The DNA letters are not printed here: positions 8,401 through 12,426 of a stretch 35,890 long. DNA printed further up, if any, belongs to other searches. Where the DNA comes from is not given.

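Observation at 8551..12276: Orphan 1,241-aa protein with a split papain/calpain-like Gln-Cys ... His ... Asn-Trp signature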

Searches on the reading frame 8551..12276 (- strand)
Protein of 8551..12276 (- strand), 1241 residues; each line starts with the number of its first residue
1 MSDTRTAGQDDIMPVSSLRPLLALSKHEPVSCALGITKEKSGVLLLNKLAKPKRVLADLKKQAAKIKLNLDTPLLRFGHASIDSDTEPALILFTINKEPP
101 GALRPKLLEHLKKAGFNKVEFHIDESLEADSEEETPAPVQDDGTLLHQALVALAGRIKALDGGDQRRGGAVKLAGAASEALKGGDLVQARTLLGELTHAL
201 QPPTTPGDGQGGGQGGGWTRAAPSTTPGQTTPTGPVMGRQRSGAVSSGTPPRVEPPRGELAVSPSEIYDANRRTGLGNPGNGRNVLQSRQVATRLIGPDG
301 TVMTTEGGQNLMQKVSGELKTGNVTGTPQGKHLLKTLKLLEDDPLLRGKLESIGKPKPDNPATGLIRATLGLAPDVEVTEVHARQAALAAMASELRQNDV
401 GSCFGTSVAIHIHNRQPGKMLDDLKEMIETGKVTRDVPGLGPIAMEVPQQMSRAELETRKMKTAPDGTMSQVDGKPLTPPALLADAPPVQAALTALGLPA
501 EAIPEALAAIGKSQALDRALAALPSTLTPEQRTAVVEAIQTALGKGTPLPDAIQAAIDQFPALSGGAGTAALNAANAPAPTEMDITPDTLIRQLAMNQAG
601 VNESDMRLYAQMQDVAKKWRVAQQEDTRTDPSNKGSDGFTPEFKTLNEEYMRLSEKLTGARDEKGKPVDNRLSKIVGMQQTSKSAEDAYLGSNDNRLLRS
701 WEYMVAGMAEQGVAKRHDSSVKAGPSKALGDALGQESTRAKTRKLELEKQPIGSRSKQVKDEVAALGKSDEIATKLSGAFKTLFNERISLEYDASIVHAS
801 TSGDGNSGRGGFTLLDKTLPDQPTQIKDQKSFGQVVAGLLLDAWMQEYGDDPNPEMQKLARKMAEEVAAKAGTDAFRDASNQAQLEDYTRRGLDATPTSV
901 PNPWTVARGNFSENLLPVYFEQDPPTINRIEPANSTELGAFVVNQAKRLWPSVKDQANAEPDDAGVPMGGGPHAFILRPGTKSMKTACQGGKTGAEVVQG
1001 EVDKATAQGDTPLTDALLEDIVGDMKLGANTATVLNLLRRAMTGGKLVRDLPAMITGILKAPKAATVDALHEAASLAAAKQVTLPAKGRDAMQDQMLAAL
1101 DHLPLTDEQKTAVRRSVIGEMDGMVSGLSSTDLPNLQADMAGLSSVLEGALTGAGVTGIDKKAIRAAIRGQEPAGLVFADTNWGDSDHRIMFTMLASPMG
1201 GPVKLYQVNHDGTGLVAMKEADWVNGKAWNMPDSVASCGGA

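Call 4: search_protein_families(library=pfam, proteins=[window:8551-12276:-], max_evalue=1)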
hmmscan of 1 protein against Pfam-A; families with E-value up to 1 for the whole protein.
window:8551-12276:- (1241 aa): 3 families
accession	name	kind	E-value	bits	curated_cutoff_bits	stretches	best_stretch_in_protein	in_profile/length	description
PF22360.1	SbsC_spectrin-like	-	0.04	15.1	26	1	170-200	7-36/62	SbsC,spectrin-like repeat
PF14362.11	DUF4407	-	0.19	11.4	31.3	1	592-688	134-231/297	Domain of unknown function (DUF4407)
PF24930.1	DUF7750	-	0.26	11.6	27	0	522-557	17-48/65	Domain of unknown function (DUF7750)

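Call 5: search_protein_families(library=ncbifam, proteins=[window:8551-12276:-], max_evalue=1)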
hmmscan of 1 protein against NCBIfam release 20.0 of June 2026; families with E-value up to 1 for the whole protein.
window:8551-12276:- (1241 aa): 0 families

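Call 6: search_solved_structures(query=window:8551-12276:-, max_evalue=1, show_alignments=2)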
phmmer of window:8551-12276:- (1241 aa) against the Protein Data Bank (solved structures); distinct sequences matched with E-value up to 1: 3.
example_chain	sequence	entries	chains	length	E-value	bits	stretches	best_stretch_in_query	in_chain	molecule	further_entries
3m3w_A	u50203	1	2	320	0.53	11.4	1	608-740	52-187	Protein kinase C and casein kinase II substrate protein 3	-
3qe6_A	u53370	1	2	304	0.68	11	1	608-740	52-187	Protein kinase C and casein kinase II substrate protein 3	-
3syv_A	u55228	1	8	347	0.71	11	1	608-740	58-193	Protein kinase C and casein kinase II substrate protein 3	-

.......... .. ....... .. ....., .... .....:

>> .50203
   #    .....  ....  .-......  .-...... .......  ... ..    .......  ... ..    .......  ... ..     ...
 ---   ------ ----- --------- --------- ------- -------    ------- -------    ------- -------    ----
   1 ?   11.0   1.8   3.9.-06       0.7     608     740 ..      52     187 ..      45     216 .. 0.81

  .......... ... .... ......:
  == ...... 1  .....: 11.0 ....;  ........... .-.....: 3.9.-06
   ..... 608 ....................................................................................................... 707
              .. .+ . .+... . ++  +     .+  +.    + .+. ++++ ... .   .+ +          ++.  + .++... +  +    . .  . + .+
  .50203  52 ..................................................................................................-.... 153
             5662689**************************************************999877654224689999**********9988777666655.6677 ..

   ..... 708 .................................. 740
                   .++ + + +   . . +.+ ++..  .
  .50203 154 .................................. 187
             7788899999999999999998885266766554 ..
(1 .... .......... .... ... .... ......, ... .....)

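Call 7: find_homologous_proteins(query=window:8551-12276:-)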
Query window:8551-12276:- (1241 aa): 4 proteins with E <= 0.001 among 8000 candidates.
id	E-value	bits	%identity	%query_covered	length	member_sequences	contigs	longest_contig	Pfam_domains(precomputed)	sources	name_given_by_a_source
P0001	0.0e+0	2640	97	100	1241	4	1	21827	-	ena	-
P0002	3.5e-121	424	33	78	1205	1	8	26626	-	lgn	-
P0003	1.1e-95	340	33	61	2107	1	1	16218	-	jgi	jgi:hypothetical protein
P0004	1.6e-4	38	27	21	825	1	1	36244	-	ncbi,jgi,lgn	-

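Call 11: find_homologous_proteins(query=A1)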
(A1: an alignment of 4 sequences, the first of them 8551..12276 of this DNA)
Query A1 (4 sequences) (1241 aa, profile of the alignment): 5 proteins with E <= 0.001 among 8000 candidates.
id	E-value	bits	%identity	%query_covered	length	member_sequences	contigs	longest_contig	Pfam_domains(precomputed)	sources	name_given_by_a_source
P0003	0.0e+0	1942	33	61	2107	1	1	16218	-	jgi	jgi:hypothetical protein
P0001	0.0e+0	1916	97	100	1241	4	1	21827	-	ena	-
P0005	4.0e-118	414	28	60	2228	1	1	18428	-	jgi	jgi:hypothetical protein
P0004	1.9e-16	77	27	21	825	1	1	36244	-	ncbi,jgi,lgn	-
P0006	8.1e-8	49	26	13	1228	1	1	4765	-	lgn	-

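Call 14: list_cluster_members(proteins=[P0004, P0001, P0002, P0003, P0005, P0006])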
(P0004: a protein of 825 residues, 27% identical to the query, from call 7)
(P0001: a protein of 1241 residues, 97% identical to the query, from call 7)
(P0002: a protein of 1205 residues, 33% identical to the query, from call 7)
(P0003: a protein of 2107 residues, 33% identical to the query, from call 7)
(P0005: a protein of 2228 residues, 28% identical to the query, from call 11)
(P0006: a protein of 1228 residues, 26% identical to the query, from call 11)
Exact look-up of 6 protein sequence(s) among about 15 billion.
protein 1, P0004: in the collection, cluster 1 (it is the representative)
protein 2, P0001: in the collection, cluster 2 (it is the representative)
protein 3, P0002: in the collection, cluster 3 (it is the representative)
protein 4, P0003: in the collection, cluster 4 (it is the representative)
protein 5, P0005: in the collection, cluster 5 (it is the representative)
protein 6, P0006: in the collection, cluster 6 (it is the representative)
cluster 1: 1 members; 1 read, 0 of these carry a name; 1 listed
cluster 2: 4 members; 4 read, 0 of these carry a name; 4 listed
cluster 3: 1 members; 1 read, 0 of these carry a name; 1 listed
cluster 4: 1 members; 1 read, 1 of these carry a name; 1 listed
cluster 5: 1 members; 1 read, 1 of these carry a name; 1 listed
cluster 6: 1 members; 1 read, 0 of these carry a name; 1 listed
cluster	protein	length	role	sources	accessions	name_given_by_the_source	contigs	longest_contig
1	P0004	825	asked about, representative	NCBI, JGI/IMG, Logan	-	-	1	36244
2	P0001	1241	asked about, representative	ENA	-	-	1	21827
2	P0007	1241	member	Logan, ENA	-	-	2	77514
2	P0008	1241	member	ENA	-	-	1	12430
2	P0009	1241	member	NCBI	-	-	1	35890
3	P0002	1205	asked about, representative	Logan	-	-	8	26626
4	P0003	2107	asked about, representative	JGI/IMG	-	hypothetical protein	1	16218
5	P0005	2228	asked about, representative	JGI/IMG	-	hypothetical protein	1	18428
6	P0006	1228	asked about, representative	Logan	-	-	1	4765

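Call 22: find_encoding_contigs(protein=P0004, flank=10000, max_places=3)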
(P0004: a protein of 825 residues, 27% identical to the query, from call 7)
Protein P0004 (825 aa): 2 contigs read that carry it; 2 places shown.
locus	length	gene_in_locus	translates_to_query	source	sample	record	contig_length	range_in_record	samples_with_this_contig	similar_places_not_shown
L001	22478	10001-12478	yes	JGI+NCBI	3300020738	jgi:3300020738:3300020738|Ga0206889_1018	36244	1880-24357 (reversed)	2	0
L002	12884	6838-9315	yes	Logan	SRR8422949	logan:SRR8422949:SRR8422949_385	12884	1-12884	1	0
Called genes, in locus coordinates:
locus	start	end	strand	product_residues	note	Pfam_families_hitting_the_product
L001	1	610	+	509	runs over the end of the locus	PF03116:NQR2_RnfD_RnfE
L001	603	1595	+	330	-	PF04205:FMN_bind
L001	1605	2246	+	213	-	PF02508:Rnf-Nqr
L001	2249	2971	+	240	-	PF02508:Rnf-Nqr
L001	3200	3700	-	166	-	PF05130:FlgN (weak)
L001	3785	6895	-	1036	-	PF00873:ACR_tran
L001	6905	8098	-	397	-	PF25917:BSH_RND, PF25876:HH_MFP_RND, PF25944:Beta-barrel_RND, PF25967:RND-MFP_C, PF25989:YknX_C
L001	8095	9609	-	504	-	PF02321:OEP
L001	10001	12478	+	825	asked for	-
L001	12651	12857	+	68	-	-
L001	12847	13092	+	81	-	-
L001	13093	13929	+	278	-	PF01048:PNP_UDP_1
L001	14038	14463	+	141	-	-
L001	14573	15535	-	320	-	PF05150:Legionella_OMP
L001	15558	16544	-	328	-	-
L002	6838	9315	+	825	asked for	-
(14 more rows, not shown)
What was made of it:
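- P0004 lies in a Legionella-like contig (Legionella_OMP neighbour; call 22).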

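Call 23: find_encoding_contigs(protein=P0002, flank=10000, max_places=3)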
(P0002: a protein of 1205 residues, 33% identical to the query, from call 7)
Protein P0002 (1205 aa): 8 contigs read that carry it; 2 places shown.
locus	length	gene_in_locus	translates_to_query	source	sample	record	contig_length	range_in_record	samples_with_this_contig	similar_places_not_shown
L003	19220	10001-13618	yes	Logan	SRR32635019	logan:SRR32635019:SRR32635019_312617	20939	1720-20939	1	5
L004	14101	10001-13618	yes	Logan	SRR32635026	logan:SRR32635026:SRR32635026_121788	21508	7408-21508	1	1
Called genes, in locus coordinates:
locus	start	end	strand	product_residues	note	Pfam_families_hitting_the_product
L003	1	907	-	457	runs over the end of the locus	PF05936:T6SS_VasE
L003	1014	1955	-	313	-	-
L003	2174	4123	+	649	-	-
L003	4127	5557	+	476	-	PF00027:cNMP_binding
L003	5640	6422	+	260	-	-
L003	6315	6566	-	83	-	-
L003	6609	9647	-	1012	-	PF00454:PI3_PI4_kinase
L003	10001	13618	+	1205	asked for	-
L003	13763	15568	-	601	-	-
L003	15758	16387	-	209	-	-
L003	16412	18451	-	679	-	PF05954:Phage_GPD, PF04717:Phage_base_V, PF20093:DUF6484 (faint), PF22178:Gp5_trimer_C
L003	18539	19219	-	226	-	?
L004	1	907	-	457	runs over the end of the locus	PF05936:T6SS_VasE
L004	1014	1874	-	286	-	-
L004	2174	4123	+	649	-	-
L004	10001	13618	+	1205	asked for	-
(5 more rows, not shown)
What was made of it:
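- P0002 sits between T6SS TssK/VasE, a VgrG spike gene and a 1,012-aa PI3/PI4-kinase-like protein (call 23).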

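Call 24: find_encoding_contigs(protein=P0003, flank=10000, max_places=2)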
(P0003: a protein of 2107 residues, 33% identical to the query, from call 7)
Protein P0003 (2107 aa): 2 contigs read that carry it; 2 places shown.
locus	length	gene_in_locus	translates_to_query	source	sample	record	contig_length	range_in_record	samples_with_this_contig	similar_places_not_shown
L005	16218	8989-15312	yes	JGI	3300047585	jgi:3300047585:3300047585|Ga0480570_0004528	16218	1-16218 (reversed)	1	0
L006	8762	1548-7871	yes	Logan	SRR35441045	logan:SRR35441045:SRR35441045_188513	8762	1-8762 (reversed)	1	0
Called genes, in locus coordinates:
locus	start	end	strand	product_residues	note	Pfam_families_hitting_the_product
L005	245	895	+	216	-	-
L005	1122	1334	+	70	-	-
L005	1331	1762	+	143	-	-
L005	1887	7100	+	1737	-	PF01522:Polysacc_deac_1 (faint), PF00034:Cytochrom_C (faint), PF13442:Cytochrome_CBB3 (faint), PF13517:FG-GAP_3 (faint), PF23500:DUF7133, PF13646:HEAT_2 (faint)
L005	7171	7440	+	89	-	-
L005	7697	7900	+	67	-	-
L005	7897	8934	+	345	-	PF01112:Asparaginase_2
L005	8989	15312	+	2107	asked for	-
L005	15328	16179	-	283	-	-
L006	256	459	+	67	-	-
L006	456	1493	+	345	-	PF01112:Asparaginase_2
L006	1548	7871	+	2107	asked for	-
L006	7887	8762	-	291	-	?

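Call 25: find_encoding_contigs(protein=P0005, flank=10000, max_places=2)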
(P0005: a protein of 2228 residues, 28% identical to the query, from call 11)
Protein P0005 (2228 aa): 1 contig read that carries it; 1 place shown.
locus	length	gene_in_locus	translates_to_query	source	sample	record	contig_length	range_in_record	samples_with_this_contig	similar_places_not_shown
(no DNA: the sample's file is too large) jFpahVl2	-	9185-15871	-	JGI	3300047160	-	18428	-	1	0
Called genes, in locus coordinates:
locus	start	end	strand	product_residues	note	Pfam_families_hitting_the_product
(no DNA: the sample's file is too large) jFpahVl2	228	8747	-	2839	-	PF03160:Calx-beta, PF16132:DUF4843 (faint), PF03160:Calx-beta, PF01839:FG-GAP (faint), PF13517:FG-GAP_3, PF07593:UnbV_ASPIC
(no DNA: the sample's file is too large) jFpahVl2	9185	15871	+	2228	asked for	-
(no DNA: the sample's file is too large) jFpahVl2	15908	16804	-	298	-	-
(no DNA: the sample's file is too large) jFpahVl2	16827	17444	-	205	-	-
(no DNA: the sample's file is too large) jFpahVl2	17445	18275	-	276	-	-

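Call 31: search_protein_families(library=padloc, proteins=[window:8551-12276:-], max_evalue=0.01)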
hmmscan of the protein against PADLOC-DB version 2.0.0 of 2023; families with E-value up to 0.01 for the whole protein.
window:8551-12276:- (1241 aa): 0 families
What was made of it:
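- Closest known: Cys-His-Asp effector proteases and toxins with papain-like cores. Different: Here no Pfam, NCBIfam or PADLOC model matches (calls 4, 5, 31), and the catalytic domain needs at least ~600 aa.
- Checked: 'Orphan' holds only in the sense that no curated family matches (calls 4, 5, 31).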

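Call 84: search_protein_families(library=pfam, proteins=[P0003, P0005], max_evalue=0.001)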
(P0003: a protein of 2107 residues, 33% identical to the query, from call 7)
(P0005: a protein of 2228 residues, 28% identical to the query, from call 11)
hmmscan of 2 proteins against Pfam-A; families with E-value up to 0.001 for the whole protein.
P0003 (2107 aa): 0 families

P0005 (2228 aa): 0 families

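Call 99: find_encoding_contigs(protein=P0001, flank=8000, max_places=3)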
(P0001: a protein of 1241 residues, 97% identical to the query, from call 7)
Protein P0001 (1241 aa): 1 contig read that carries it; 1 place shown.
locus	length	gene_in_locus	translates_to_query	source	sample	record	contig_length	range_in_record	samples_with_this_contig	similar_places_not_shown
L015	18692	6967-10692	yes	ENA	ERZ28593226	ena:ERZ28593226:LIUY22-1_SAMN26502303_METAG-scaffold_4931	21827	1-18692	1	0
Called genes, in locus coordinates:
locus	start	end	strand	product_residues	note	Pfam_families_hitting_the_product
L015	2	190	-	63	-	?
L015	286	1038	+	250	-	PF00072:Response_reg, PF00486:Trans_reg_C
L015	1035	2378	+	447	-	PF00672:HAMP, PF00512:HisKA (weak), PF02518:HATPase_c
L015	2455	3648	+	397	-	PF07690:MFS_1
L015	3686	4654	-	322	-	PF08241:Methyltransf_11 (weak)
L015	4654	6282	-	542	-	PF00732:GMC_oxred_N, PF00890:FAD_binding_2 (faint), PF01266:DAO (faint), PF05199:GMC_oxred_C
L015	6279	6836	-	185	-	PF05685:Uma2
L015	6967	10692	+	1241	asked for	-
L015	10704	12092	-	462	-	PF01425:Amidase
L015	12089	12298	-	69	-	-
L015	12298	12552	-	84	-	-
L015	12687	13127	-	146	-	PF04364:DNA_pol3_chi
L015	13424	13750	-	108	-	-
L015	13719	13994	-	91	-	PF04221:RelB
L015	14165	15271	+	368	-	PF03739:LptF_LptG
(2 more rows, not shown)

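Call 109: find_encoding_contigs(protein=window:8551-12276:-, flank=2000, max_places=4)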
Protein window:8551-12276:- (1241 aa): no gene with exactly this product is on record in the collection.
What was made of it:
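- Tried and rejected: Identification of the source organism by exact-protein lookup failed (call 109).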

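Call 110: find_encoding_contigs(protein=P0007, flank=10000, max_places=2)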
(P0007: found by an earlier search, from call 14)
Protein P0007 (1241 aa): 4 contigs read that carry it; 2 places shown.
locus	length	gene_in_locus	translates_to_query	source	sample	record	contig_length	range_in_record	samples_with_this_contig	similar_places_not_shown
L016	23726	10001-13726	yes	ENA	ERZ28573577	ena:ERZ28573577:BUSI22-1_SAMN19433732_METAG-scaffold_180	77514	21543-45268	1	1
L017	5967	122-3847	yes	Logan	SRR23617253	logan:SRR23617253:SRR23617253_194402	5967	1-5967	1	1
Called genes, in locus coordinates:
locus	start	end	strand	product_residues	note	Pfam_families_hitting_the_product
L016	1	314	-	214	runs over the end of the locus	PF00535:Glycos_transf_2 (weak)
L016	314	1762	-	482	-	PF13641:Glyco_tranf_2_3 (weak)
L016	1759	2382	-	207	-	PF00730:HhH-GPD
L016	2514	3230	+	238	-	PF00072:Response_reg, PF00486:Trans_reg_C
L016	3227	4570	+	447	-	PF00672:HAMP, PF00512:HisKA (weak), PF02518:HATPase_c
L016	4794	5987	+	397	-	PF07690:MFS_1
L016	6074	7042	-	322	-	PF08241:Methyltransf_11 (weak)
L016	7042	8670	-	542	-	PF00732:GMC_oxred_N, PF00890:FAD_binding_2 (faint), PF05199:GMC_oxred_C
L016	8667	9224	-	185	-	PF05685:Uma2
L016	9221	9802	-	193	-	PF05685:Uma2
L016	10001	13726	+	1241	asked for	-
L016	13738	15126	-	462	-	PF01425:Amidase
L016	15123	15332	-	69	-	-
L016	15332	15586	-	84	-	-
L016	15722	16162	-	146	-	PF04364:DNA_pol3_chi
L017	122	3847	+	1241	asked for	-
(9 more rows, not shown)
